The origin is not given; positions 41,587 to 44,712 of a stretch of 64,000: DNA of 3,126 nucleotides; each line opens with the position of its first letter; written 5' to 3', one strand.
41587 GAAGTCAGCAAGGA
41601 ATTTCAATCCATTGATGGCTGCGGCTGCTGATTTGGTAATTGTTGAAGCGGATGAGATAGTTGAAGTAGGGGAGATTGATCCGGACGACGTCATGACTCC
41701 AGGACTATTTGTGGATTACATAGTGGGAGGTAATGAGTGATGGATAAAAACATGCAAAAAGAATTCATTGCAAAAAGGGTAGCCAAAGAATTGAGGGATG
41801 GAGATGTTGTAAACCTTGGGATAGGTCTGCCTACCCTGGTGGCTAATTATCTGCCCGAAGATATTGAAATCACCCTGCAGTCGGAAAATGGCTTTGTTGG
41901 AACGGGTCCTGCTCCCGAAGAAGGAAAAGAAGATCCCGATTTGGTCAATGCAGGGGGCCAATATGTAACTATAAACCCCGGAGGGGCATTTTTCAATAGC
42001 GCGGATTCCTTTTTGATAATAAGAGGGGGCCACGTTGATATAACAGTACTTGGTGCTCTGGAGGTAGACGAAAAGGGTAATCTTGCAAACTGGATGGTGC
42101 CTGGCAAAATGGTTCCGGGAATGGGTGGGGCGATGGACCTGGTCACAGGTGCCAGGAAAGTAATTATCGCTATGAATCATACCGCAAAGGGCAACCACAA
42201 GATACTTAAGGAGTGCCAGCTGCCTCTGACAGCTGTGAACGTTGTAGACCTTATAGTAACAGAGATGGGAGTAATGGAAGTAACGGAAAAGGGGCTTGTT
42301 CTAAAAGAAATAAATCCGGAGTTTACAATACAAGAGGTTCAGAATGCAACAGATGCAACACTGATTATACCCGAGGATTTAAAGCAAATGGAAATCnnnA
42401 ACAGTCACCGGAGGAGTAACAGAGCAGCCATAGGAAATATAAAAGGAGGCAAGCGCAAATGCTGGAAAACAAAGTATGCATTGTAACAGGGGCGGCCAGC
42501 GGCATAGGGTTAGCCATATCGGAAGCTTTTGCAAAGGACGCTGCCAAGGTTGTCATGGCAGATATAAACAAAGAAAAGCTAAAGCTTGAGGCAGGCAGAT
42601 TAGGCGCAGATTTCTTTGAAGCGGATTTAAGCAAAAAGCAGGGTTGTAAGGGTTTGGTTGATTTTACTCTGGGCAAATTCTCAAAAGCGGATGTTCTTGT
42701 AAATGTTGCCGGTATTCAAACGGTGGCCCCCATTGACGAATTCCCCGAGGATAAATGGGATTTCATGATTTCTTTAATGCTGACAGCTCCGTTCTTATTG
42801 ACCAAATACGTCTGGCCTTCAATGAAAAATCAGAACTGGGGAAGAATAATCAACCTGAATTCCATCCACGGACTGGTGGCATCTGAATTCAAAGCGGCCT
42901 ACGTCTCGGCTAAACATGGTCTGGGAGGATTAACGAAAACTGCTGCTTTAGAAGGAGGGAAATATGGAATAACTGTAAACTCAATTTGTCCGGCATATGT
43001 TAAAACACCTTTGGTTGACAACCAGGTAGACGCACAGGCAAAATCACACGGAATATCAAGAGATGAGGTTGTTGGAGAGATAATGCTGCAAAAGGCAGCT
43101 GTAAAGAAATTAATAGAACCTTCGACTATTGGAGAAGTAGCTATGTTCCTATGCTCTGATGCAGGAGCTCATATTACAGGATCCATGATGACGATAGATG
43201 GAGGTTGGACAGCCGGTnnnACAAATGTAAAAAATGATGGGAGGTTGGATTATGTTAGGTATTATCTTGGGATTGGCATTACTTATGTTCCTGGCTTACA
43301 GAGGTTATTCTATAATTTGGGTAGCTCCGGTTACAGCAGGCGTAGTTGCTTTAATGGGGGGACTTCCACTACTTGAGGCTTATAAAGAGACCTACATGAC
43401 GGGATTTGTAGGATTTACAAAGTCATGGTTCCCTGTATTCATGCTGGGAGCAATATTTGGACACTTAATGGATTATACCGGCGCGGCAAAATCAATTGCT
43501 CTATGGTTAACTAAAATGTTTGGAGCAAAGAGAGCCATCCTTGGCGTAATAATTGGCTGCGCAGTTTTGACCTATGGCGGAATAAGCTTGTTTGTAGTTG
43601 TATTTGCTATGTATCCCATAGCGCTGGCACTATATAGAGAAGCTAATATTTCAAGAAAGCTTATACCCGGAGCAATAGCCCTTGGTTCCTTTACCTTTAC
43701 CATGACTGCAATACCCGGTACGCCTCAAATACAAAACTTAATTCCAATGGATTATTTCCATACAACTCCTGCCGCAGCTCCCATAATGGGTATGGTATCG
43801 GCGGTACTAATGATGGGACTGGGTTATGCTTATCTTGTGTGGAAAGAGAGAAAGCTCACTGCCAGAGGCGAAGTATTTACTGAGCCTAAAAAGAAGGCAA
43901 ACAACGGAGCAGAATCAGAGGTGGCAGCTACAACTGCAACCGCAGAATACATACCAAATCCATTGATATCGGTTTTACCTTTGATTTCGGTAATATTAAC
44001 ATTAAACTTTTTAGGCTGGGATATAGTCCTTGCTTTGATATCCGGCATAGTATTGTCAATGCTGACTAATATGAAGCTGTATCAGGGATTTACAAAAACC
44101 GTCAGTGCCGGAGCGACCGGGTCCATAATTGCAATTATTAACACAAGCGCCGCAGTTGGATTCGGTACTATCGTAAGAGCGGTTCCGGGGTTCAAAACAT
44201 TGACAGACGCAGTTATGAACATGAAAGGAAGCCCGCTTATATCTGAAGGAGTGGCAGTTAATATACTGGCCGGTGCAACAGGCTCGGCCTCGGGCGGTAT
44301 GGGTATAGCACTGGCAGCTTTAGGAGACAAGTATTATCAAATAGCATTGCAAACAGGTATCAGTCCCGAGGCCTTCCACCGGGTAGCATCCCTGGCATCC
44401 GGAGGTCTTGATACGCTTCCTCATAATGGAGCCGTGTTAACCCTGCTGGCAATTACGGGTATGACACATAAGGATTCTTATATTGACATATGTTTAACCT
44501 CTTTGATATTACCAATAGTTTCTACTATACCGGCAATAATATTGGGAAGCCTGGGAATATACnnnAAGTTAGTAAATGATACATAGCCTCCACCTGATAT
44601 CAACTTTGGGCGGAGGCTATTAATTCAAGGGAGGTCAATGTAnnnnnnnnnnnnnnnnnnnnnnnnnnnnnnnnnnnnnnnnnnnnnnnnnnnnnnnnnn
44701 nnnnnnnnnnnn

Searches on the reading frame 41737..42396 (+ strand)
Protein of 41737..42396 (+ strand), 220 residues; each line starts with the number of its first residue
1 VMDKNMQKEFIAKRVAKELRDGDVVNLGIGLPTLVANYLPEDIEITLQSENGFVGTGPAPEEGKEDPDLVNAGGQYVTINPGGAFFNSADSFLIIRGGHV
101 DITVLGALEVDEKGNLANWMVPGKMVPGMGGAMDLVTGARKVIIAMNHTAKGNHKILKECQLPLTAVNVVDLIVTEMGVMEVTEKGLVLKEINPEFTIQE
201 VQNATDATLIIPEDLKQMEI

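Call 78: search_protein_families(library=pfam, proteins=[window:41737-42396:+], max_evalue=0.00001)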
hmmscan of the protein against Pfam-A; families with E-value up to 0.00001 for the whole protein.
window:41737-42396:+ (220 aa): 2 families
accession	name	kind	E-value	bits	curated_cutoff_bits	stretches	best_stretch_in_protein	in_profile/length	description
PF01144.29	CoA_trans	-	9.4e-49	166.2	23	1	10-203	3-216/217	Coenzyme A transferase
PF13336.12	AcetylCoA_hyd_C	-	6.6e-08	33.1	23.7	1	102-185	36-129/154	Acetyl-CoA hydrolase/transferase C-terminal domain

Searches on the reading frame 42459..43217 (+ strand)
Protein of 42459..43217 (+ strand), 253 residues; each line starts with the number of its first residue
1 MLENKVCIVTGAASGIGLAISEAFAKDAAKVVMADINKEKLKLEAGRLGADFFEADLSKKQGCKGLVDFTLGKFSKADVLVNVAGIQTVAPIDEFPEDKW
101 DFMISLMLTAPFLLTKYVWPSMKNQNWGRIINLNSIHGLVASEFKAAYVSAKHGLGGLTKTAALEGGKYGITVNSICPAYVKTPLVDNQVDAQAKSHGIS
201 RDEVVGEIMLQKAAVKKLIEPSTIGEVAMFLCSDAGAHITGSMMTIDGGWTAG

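Call 78: search_protein_families(library=pfam, proteins=[window:42459-43217:+], max_evalue=0.00001)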
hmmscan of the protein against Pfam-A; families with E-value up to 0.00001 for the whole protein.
window:42459-43217:+ (253 aa): 2 families
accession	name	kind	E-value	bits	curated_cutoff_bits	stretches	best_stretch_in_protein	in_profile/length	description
PF13561.12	adh_short_C2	-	1.8e-51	175.4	27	1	11-251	1-236/236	Enoyl-(Acyl carrier protein) reductase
PF00106.31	adh_short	-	6.6e-50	169.8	26.6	1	5-191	1-192/195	short chain dehydrogenase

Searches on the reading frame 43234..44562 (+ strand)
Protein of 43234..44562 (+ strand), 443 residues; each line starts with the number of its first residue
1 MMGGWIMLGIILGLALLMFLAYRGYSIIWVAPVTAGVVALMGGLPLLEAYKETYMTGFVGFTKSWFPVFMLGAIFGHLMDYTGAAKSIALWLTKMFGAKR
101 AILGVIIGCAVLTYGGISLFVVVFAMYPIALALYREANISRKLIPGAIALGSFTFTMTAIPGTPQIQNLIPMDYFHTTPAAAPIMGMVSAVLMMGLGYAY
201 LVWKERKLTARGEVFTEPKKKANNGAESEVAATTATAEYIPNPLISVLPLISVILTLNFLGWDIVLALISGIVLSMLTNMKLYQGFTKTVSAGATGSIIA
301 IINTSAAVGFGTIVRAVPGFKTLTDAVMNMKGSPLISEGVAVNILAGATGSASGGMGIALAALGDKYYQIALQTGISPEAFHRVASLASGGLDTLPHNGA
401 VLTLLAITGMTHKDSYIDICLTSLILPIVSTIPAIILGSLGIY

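Call 78: search_protein_families(library=pfam, proteins=[window:43234-44562:+], max_evalue=0.00001)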
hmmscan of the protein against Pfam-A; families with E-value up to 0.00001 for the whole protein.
window:43234-44562:+ (443 aa): 2 families
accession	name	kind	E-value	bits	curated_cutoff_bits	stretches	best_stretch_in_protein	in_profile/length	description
PF02447.22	GntP_permease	-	2.1e-06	27.2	22.5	1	7-356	3-360/440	GntP family permease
PF03600.22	CitMHS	-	4.7e-06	26.4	31.9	1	32-331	8-318/336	Citrate transporter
